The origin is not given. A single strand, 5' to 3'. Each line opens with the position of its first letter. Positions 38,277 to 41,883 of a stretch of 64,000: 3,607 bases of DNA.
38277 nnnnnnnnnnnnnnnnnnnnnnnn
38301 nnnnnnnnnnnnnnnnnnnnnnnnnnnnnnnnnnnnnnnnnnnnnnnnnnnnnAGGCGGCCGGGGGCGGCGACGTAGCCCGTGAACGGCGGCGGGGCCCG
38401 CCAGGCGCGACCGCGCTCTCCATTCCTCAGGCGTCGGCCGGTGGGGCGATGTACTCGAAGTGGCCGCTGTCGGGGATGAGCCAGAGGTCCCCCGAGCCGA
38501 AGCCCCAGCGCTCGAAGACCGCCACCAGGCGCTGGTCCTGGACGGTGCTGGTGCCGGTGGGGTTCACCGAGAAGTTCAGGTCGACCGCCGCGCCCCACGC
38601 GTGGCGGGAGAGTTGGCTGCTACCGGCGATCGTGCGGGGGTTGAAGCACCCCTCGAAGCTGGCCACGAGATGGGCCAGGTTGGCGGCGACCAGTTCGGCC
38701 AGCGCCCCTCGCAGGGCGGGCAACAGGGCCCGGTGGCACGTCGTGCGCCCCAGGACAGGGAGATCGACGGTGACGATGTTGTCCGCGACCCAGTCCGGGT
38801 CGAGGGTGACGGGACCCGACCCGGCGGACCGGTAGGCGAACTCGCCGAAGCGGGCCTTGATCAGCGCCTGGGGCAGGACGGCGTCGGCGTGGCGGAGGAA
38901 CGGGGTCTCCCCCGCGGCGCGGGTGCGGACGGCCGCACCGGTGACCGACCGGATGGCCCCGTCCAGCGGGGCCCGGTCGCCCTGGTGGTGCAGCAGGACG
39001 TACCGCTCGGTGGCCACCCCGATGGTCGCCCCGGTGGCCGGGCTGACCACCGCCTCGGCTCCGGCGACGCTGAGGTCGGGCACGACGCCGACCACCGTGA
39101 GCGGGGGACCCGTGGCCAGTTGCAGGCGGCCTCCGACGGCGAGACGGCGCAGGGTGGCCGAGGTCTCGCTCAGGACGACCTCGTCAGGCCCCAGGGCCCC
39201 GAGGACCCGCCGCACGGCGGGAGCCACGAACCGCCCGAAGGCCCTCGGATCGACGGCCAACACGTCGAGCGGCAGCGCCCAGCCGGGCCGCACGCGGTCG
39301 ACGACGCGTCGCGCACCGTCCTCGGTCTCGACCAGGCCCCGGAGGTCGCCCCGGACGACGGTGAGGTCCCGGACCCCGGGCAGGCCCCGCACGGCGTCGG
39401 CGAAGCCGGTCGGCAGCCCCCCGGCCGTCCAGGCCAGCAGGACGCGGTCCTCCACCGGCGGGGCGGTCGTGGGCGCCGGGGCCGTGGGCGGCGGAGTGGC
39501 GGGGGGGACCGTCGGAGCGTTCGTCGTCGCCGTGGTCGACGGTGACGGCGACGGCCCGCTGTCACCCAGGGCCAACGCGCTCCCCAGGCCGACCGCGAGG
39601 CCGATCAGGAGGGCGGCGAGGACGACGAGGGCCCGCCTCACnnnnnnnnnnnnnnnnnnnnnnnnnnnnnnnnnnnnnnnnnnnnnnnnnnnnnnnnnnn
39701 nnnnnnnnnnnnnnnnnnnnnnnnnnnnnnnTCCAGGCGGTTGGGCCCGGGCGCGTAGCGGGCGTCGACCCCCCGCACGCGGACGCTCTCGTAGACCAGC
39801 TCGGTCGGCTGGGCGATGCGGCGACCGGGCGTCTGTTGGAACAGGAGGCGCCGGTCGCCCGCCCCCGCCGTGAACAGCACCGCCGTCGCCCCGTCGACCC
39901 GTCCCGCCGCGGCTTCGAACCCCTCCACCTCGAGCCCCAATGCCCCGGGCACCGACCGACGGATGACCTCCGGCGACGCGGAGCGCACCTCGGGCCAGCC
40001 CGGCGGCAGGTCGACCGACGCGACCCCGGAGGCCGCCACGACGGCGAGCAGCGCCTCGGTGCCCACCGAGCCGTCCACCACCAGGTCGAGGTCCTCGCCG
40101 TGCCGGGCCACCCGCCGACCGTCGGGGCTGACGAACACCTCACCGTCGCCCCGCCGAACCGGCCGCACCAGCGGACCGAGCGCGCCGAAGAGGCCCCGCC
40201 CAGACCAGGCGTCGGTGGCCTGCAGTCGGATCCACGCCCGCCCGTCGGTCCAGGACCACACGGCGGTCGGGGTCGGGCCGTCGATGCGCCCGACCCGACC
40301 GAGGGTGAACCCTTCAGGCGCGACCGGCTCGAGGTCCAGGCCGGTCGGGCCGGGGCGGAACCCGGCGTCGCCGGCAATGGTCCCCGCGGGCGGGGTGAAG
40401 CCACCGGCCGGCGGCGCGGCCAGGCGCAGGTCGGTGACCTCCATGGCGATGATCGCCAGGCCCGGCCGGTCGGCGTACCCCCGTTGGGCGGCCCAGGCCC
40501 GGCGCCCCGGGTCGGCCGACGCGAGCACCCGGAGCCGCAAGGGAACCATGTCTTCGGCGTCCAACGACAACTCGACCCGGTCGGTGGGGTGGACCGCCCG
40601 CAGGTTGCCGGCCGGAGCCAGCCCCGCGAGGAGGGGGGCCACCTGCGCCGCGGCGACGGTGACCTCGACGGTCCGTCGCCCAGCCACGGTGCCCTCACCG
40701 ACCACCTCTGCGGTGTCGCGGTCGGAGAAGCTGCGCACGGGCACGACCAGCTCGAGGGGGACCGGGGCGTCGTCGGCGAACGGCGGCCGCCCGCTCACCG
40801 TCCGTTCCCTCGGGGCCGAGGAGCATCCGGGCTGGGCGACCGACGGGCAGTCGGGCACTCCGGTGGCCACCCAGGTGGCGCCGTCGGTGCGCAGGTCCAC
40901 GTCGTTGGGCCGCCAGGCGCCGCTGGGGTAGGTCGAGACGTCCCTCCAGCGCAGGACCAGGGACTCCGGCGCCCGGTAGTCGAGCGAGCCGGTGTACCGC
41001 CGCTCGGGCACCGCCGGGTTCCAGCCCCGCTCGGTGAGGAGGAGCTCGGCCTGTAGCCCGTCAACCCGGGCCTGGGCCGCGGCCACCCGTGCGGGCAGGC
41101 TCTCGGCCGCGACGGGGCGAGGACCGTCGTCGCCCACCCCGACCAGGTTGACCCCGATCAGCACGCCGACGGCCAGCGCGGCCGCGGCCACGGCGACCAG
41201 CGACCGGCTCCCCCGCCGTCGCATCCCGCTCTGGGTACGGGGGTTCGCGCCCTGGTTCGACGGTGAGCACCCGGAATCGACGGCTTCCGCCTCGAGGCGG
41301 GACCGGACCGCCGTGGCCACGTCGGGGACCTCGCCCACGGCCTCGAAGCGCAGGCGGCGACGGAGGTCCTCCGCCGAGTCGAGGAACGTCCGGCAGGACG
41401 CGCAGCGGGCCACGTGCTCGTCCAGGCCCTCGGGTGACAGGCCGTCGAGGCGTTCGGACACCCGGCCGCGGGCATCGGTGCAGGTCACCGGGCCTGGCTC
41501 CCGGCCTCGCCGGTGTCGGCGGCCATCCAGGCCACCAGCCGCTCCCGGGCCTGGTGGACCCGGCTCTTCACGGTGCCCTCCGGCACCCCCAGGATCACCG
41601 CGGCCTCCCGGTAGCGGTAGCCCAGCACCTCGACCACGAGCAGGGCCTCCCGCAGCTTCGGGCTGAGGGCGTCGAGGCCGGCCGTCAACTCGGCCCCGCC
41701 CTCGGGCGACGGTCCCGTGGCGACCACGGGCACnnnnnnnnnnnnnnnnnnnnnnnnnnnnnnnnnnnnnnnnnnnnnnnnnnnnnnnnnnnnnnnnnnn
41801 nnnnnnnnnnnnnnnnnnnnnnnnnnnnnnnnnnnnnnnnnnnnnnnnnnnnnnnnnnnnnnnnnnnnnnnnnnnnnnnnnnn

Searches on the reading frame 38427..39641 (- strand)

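Call 32: search_protein_families(library=pfam, proteins=[window:38427-39641:-])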
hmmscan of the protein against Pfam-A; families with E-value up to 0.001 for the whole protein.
window:38427-39641:- (404 aa): 1 family
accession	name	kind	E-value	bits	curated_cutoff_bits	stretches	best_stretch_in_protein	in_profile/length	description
PF13539.11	Peptidase_M15_4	-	2.3e-09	38.1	25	1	339-397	1-70/70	D-alanyl-D-alanine carboxypeptidase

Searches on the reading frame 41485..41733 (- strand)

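Call 32: search_protein_families(library=pfam, proteins=[window:41485-41733:-])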
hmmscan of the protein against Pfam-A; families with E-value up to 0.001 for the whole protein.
window:41485-41733:- (82 aa): 3 families
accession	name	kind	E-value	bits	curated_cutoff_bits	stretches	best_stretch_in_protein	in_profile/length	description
PF08281.18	Sigma70_r4_2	-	1.7e-15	56.8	25.7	1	16-66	4-54/54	Sigma-70, region 4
PF04545.22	Sigma70_r4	-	1.9e-07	31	24.1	1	20-66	2-48/50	Sigma-70, region 4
PF22233.2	PhyR_sigma-like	-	6.2e-06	26.4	27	1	20-63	1-44/50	Response regulator PhyR, sigma-like domain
